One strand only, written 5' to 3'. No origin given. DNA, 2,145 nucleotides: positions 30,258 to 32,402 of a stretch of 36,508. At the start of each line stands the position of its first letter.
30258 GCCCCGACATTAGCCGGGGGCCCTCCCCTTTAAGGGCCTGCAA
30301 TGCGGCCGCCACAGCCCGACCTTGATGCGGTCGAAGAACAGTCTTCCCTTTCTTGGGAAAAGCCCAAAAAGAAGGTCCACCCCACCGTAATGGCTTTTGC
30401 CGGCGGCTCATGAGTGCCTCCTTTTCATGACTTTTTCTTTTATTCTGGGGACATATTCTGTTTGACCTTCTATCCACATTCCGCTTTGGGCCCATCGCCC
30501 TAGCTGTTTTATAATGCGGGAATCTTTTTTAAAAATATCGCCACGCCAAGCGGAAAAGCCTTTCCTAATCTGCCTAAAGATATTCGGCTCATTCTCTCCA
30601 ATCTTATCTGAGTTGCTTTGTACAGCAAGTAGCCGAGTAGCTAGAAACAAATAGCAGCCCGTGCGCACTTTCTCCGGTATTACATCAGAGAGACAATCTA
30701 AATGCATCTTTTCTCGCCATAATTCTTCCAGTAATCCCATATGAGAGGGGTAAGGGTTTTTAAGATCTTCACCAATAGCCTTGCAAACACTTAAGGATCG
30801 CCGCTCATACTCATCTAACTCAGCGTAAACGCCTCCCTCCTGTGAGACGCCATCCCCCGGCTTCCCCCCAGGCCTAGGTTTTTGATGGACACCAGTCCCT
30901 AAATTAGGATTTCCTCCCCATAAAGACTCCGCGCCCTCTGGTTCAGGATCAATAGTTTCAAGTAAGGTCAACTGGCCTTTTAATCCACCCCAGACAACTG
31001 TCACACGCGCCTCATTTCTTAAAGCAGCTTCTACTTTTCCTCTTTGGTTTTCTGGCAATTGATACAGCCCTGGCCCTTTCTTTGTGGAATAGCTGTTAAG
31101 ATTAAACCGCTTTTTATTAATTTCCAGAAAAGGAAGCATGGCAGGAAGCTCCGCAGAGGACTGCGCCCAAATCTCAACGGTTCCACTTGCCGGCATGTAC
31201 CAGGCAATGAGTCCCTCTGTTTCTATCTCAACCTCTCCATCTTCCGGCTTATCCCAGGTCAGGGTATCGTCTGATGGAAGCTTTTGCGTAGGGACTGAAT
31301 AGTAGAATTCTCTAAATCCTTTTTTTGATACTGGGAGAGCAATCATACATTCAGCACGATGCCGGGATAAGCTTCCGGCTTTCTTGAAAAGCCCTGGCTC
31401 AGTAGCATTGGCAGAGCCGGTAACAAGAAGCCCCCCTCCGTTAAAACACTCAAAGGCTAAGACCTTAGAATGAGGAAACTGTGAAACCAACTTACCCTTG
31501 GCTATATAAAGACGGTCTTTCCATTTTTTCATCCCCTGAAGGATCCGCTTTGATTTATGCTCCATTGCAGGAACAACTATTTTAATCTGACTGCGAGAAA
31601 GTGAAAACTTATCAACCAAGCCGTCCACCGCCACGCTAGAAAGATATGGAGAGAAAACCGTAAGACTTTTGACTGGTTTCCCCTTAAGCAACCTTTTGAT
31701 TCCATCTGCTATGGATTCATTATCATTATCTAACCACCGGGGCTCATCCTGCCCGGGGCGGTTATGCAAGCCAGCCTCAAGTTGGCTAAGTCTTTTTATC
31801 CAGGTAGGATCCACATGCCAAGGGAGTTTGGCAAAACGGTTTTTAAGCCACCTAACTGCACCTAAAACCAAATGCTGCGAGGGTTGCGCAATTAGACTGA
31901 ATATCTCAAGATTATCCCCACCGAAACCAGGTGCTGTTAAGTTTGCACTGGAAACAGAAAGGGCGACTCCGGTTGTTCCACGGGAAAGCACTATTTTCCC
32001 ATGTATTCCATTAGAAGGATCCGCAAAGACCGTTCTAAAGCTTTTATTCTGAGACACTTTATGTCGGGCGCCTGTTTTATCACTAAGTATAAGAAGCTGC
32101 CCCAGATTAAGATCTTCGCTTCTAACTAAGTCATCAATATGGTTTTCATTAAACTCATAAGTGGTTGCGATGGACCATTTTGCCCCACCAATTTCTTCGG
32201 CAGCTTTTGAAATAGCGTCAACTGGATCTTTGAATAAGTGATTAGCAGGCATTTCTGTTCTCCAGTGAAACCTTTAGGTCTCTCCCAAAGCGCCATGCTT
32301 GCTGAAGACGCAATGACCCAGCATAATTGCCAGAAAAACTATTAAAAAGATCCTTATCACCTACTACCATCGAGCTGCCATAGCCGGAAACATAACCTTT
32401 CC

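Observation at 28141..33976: Translationally coupled operon: small PD-(D/E)xK protein, unknown 419-aa protein, long two-HKD PLD nuclease, SNF2-like helicase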

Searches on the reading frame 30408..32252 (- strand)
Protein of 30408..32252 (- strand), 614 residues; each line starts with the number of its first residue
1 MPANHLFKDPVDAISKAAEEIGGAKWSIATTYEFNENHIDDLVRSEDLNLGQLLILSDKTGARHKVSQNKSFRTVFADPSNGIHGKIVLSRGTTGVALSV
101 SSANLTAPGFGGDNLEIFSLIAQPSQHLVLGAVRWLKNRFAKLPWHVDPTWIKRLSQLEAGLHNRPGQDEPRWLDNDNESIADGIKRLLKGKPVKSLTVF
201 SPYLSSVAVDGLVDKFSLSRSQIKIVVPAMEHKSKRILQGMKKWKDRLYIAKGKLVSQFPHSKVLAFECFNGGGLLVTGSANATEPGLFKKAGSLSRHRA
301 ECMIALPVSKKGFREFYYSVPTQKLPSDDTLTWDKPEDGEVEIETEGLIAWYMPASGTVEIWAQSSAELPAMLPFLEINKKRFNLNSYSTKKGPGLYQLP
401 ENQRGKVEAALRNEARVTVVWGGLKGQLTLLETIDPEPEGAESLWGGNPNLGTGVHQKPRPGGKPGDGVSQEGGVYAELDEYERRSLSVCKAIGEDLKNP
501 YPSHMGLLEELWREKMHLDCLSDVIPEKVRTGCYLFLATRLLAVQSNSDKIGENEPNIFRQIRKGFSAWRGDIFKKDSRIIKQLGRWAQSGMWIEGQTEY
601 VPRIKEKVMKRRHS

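Call 4: search_protein_families(library=padloc, proteins=[window:30408-32252:-], max_evalue=0.01)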
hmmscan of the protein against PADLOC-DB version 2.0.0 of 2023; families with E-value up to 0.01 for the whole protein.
window:30408-32252:- (614 aa): 2 families
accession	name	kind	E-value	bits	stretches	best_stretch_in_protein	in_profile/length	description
PDLC03829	ZacB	-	8.3e-09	32.8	2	46-127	268-340/586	-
PDLC04553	PDC-M27B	-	0.0011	15.7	1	83-233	108-250/635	-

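Call 5: search_protein_families(library=pfam, proteins=[window:30408-32252:-], max_evalue=0.01)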
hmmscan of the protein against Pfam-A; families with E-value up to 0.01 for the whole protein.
window:30408-32252:- (614 aa): 1 family
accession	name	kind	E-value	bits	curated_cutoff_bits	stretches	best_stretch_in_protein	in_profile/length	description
PF13091.12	PLDc_2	-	3.3e-07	30.6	27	0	195-288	10-105/132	PLD-like domain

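Call 18: find_homologous_proteins(query=window:30408-32252:-, max_evalue=0.001)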
Query window:30408-32252:- (614 aa): 2 proteins with E <= 0.001 among 8000 candidates.
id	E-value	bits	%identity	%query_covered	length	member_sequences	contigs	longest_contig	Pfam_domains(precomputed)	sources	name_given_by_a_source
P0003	0.0e+0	1416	100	100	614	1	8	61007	-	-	-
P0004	1.9e-181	623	49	98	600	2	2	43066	PF13091.13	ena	-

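Call 19: find_encoding_contigs(protein=P0004, flank=10000)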
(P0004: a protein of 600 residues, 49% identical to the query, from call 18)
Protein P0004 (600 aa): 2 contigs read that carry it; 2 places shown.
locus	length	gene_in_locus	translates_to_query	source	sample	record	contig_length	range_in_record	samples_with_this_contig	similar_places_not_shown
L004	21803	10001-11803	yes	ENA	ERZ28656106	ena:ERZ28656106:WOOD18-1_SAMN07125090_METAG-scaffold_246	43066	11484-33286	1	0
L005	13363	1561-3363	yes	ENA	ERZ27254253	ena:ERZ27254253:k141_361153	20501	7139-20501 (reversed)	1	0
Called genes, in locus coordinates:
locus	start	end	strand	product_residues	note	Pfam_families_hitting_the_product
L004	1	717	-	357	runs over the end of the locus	-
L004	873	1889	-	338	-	-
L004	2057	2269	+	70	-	-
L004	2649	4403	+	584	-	-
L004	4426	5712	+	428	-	PF00753:Lactamase_B, PF13483:Lactamase_B_3 (faint), PF12706:Lactamase_B_2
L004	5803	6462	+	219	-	-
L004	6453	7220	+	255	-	-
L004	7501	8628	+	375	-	PF00520:Ion_trans, PF08016:PKD_channel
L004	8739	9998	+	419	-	-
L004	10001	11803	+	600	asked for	PF13091:PLDc_2 (faint)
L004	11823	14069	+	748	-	PF00176:SNF2-rel_dom, PF04851:ResIII, PF00270:DEAD, PF00271:Helicase_C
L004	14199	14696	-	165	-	PF01863:YgjP-like, PF10263:SprT-like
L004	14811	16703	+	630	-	PF00176:SNF2-rel_dom (weak), PF00271:Helicase_C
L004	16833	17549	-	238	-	PF01863:YgjP-like, PF10263:SprT-like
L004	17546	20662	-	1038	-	PF04313:HSDR_N, PF04851:ResIII, PF18766:SWI2_SNF2, PF22679:T1R_D3-like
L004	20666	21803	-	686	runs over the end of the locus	PF03235:GmrSD_N, PF07510:GmrSD_C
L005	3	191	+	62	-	?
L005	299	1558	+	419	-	-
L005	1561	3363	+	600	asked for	PF13091:PLDc_2 (faint)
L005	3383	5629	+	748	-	PF00176:SNF2-rel_dom, PF04851:ResIII, PF00270:DEAD, PF00271:Helicase_C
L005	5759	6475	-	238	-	PF01863:YgjP-like, PF10263:SprT-like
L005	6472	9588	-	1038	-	PF04313:HSDR_N, PF04851:ResIII, PF18766:SWI2_SNF2, PF22679:T1R_D3-like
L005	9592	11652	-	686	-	PF03235:GmrSD_N, PF07510:GmrSD_C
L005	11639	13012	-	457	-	PF03235:GmrSD_N, PF25202:DUF7834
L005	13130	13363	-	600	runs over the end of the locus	PF01420:Methylase_S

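Call 20: find_encoding_contigs(protein=P0003, flank=10000, max_places=8)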
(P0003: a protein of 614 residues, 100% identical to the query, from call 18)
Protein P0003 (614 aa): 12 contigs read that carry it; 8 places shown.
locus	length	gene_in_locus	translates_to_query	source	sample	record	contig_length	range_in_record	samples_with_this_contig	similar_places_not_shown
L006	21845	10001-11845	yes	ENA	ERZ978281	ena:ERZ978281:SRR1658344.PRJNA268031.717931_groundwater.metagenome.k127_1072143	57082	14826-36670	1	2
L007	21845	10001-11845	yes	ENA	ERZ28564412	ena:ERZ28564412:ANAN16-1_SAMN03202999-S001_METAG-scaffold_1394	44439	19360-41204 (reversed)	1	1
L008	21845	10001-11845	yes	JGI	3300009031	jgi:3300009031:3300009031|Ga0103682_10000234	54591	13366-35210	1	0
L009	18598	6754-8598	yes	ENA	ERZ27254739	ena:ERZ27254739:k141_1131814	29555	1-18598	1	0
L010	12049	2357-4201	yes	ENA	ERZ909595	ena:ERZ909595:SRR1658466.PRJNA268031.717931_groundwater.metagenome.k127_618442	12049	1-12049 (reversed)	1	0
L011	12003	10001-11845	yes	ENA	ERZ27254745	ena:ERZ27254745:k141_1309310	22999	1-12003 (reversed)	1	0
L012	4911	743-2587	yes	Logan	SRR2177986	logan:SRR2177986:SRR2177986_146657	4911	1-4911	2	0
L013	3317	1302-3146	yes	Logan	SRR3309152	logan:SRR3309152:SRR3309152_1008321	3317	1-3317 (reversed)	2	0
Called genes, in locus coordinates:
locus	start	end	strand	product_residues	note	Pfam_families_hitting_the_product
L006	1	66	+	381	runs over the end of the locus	-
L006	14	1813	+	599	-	PF02353:CMAS (weak), PF13489:Methyltransf_23, PF08241:Methyltransf_11, PF08242:Methyltransf_12, PF13649:Methyltransf_25, PF13847:Methyltransf_31, PF13395:HNH_4 (faint)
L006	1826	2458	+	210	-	PF20815:GIY_YIG_2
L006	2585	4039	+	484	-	PF12161:HsdM_N, PF02384:N6_Mtase, PF07669:Eco57I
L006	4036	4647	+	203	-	PF01420:Methylase_S (weak)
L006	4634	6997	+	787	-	PF04313:HSDR_N (faint), PF00270:DEAD, PF04851:ResIII, PF18766:SWI2_SNF2, PF00271:Helicase_C (weak), PF08463:EcoEI_R_C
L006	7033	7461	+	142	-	-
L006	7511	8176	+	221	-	-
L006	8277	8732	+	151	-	-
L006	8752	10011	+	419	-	-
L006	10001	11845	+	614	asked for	-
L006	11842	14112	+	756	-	PF04851:ResIII, PF00176:SNF2-rel_dom, PF00270:DEAD (weak), PF00271:Helicase_C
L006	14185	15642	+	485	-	PF13401:AAA_22 (faint), PF07728:AAA_5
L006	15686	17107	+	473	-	PF10117:McrBC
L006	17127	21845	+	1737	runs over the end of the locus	PF01443:Viral_helicase1 (faint), PF00270:DEAD, PF00271:Helicase_C, PF00580:UvrD-helicase, PF13245:AAA_19, PF00580:UvrD-helicase, PF13361:UvrD_C, PF13538:UvrD_C_2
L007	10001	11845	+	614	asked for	-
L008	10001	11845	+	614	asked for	-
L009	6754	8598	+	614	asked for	-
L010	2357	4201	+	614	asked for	-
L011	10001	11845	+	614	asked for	-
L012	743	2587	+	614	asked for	-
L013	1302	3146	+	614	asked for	-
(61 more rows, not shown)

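Call 28: search_protein_families(library=pfam, proteins=[L004:8739-9998:+, window:30408-32252:-, L004:10001-11803:+], max_evalue=10)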
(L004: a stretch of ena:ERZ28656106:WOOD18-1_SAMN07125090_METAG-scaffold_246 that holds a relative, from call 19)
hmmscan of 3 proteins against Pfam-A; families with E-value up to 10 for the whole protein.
L004:8739-9998:+ (419 aa): 1 family
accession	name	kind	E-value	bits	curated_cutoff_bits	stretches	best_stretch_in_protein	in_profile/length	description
PF16086.11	DUF4816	-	2.3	8.6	29.4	1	84-122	4-42/43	Domain of unknown function (DUF4816)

window:30408-32252:- (614 aa): 2 families
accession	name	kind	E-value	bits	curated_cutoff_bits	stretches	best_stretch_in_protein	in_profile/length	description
PF13091.12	PLDc_2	-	3.3e-07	30.6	27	2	195-288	10-105/132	PLD-like domain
PF09565.16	RE_NgoFVII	-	0.051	13.3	23.8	1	197-291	19-124/162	NgoFVII restriction endonuclease N-terminal PLD domain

L004:10001-11803:+ (600 aa): 2 families
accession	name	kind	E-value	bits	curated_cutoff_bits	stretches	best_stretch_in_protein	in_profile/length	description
PF13091.12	PLDc_2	-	4.3e-07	30.3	27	2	197-288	12-105/132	PLD-like domain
PF09565.16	RE_NgoFVII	-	0.09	12.5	23.8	1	260-320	93-148/162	NgoFVII restriction endonuclease N-terminal PLD domain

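Call 29: search_protein_families(library=padloc, proteins=[L004:8739-9998:+, L004:10001-11803:+, L004:11823-14069:+], max_evalue=10)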
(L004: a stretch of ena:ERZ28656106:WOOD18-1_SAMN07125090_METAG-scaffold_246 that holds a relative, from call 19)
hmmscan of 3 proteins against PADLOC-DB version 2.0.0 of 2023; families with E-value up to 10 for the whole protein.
L004:8739-9998:+ (419 aa): 0 families

L004:10001-11803:+ (600 aa): 4 families
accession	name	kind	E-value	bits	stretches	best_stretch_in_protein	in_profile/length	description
PDLC03829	ZacB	-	1e-10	39.1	2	193-306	226-334/586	-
PDLC04553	PDC-M27B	-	2.7e-07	27.6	2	80-206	105-220/635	-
PDLC02614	DrmC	-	7e-06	23.9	2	219-289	59-126/153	DrmC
PDLC02707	PbeA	-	0.014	12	1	250-289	127-166/672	PbeA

L004:11823-14069:+ (748 aa): 50 families (the best 25 are shown)
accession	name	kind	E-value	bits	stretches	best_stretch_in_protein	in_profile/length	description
PDLC02619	DrmD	-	3.2e-26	89.8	2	13-216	22-211/872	DrmD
PDLC02621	DrmD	-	2.7e-25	86.8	2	597-678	550-633/1040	DrmD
PDLC03830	ZacC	-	4.6e-24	83.1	3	602-668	834-899/1019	-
PDLC02843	DpdE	-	6.3e-21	72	2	54-217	179-317/1091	DpdE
PDLC04556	PDC-M27C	-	6.5e-20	69.1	3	607-667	740-799/892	-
PDLC02572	DrmA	-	3.3e-19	66.3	2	603-672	554-625/1043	DrmA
PDLC02840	DpdE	-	8.6e-19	65.3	4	54-100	180-226/1091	DpdE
PDLC02500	BrxHI|BrxHII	-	4.6e-18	63.2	2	585-667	495-572/933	BrxHI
PDLC02504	BrxHI|BrxHII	-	2.1e-17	60.4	2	602-673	517-586/971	BrxHII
PDLC02623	DrmD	-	3.8e-17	59.3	3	610-693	567-644/1040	DrmD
PDLC02632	DrmD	-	1.1e-16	58.4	2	603-675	557-631/662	DrmD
PDLC02193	PLD_Helicase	-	1.4e-15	54.5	3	632-692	762-821/905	-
PDLC00633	ZorD1|ZorD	-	2e-15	54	2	585-667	761-841/908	"SWI2/SNF2 helicase, Mrr-like nuclease"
PDLC04554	PDC-M27C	-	2.1e-15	54.1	2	46-107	50-111/1217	-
PDLC00634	ZorD1|ZorD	-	2.3e-15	53.4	2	46-106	510-572/1208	"SWI2/SNF2 helicase, Mrr-like nuclease"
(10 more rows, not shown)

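Call 35: find_related_loci(query=A2, collection=genome_contigs, flank=10000)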
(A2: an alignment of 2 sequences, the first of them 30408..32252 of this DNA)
Query A2 (614 aa) in genome_contigs; peptide patterns used: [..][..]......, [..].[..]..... (x = any residue, [..] = any of these).
66 stretches matched a pattern, but none encodes a relative of the query by tblastn (E <= 1e-3).

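Call 39: search_solved_structures(query=window:30408-32252:-, max_evalue=1)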
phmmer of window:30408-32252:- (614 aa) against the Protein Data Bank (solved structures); distinct sequences matched with E-value up to 1: 0.

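Call 56: find_homologous_proteins(query=A5, max_evalue=0.001)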
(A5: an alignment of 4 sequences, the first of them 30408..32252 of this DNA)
Query A5 (4 sequences) (614 aa, profile of the alignment): 3 proteins with E <= 0.001 among 8000 candidates.
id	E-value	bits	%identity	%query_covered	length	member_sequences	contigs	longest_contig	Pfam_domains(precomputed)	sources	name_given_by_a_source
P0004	7.0e-275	931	49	98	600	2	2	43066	PF13091.13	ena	-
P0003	8.6e-264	895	100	100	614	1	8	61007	-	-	-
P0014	4.3e-6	44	36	6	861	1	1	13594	PF13091.13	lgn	-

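Call 64: search_dna_similar(query=window:30408-32252:-, collection=plasmids, mode=protein, max_evalue=1, max_rows=30)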
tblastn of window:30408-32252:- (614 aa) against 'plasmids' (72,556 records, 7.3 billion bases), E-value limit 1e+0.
Records with a match: 2; places in all: 2; records where one place covers at least 80% of the query: 0.
Best place of each record, by identity: <60% 2.
By first word of the organism name: Sphingobium 2.
By predicted mobility (MOB-suite, as given by PLSDB): conjugative 2.
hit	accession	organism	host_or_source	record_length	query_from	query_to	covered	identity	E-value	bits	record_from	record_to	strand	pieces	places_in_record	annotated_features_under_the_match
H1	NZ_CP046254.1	Sphingobium sp. CAP-1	cell culture,activated sludge of ...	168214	23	304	46%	24.1%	8e-1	40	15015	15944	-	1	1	hypothetical protein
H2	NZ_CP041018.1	Sphingobium fuliginis ATCC 27551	cell culture,Water of rice field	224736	23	304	46%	24.1%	8e-1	40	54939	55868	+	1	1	hypothetical protein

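Call 65: get_annotated_region(hit=H2, flank=6000)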
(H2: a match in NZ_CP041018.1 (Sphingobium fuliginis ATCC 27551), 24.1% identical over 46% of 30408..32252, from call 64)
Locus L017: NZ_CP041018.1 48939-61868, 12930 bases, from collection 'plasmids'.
description: Sphingobium fuliginis ATCC 27551 plasmid pSF1, complete sequence
organism: Sphingobium fuliginis ATCC 27551 (NCBI taxid 1208342)
taxonomy: Bacteria; Pseudomonadota; Alphaproteobacteria; Sphingomonadales; Sphingomonadaceae; Sphingobium; Sphingobium fuliginis; Sphingobium fuliginis ATCC 27551
host: -; source: cell culture,Water of rice field; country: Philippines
typing (MOB-suite, as given by PLSDB): conjugative; replicon rep_cluster_647; relaxase MOBP; mating-pair formation MPF_T
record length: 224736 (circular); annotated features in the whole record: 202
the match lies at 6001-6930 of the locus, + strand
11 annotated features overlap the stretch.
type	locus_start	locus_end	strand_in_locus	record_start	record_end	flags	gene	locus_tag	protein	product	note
CDS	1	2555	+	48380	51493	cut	-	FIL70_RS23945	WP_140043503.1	SNF2-related protein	-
CDS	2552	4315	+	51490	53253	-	-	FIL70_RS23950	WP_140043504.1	hypothetical protein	-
CDS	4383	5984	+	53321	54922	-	-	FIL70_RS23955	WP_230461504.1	hypothetical protein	-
CDS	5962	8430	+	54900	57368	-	-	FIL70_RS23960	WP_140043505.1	hypothetical protein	-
CDS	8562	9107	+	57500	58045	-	-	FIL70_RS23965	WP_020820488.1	GIY-YIG nuclease family protein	-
CDS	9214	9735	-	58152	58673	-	-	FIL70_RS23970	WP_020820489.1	hypothetical protein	-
CDS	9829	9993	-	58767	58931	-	-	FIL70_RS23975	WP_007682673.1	hypothetical protein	-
CDS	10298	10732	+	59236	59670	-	-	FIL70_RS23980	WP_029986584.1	hypothetical protein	-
CDS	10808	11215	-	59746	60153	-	-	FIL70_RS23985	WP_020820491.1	single-stranded DNA-binding protein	-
CDS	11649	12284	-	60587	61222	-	-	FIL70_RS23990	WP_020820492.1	hypothetical protein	-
CDS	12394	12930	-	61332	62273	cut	-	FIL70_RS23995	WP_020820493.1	DUF2493 domain-containing protein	-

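Call 79: predict_structure(alignment_id=A2)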
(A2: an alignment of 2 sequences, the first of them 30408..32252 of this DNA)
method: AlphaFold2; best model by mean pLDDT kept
length: 614 residues; sequences in the alignment: 2
mean_pLDDT: 39.7   pTM: 0.33
mean pLDDT of the five models: 39.7, 32.4, 31.2, 30.9, 28.6
residues with pLDDT >= 90: 0; 70-90: 21; 50-70: 94; < 50: 499
segments of 3 or more residues with pLDDT < 50: 1-184, 202-205, 230-240, 253-262, 278-309, 328-372, 388-396, 411-416, 423-533, 535-614
pLDDT, mean of each block of 10 residues (from residue 1): 28 38 31 32 33 25 26 25 32 30 28 25 32 44 37 40 32 34 50 70 50 67 65 45 65 43 58 51 27 26 43 52 55 32 28 35 38 55 55 46 54 47 44 27 25 24 26 33 39 40 40 38 37 47 39 43 46 43 40 31 35 31
secondary structure, 60 per line:
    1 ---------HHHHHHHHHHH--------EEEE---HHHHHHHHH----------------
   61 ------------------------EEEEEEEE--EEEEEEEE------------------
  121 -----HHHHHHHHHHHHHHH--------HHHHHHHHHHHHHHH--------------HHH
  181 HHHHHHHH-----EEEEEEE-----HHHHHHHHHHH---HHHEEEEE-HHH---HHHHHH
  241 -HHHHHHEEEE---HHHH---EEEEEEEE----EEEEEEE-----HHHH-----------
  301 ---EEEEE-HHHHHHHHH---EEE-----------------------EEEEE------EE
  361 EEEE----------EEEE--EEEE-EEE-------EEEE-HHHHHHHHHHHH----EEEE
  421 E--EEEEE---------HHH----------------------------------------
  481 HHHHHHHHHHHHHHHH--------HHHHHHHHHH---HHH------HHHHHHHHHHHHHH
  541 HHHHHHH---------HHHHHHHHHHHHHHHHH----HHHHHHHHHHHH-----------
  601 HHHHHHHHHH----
elements in order: H10-20 E29-32 H36-44 E85-92 E95-102 H126-140 H149-163 H178-188 E194-200 H206-216 E223-227 H235-240 H242-247 E248-251 H255-258 E262-269 E274-280 H286-289 E304-308 H310-318 E322-324 E348-352 E359-364 E375-378 E381-384 E386-388 E396-399 H401-412 E417-421 E424-428 H481-496 H505-514 H527-547 H557-573 H578-589 H601-610

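Call 99: search_protein_families(library=ncbifam, proteins=[window:30408-32252:-], max_evalue=0.01)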
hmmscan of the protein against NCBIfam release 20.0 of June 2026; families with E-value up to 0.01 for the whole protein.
window:30408-32252:- (614 aa): 0 families

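Call 113: find_encoding_contigs(protein=P0014, flank=8000, max_places=2)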
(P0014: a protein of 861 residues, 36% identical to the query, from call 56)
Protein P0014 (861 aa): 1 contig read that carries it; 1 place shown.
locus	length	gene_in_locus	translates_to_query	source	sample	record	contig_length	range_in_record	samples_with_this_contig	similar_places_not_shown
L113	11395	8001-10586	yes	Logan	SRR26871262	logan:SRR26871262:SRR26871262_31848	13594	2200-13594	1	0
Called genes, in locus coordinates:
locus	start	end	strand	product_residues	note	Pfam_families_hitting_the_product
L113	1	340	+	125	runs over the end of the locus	PF21983:NikA-like (faint)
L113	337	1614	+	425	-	PF03432:Relaxase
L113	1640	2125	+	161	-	-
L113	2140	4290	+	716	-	PF02534:T4SS-DNA_transf, PF10412:TrwB_AAD_bind, PF12696:TraG-D_C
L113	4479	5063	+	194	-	PF13744:HTH_37 (weak), PF01381:HTH_3, PF13443:HTH_26 (weak), PF13560:HTH_31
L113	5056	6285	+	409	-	PF13657:Couple_hipA, PF07804:HipA_C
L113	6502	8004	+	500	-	-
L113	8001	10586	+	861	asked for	PF13091:PLDc_2 (faint)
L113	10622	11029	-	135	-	-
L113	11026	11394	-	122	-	?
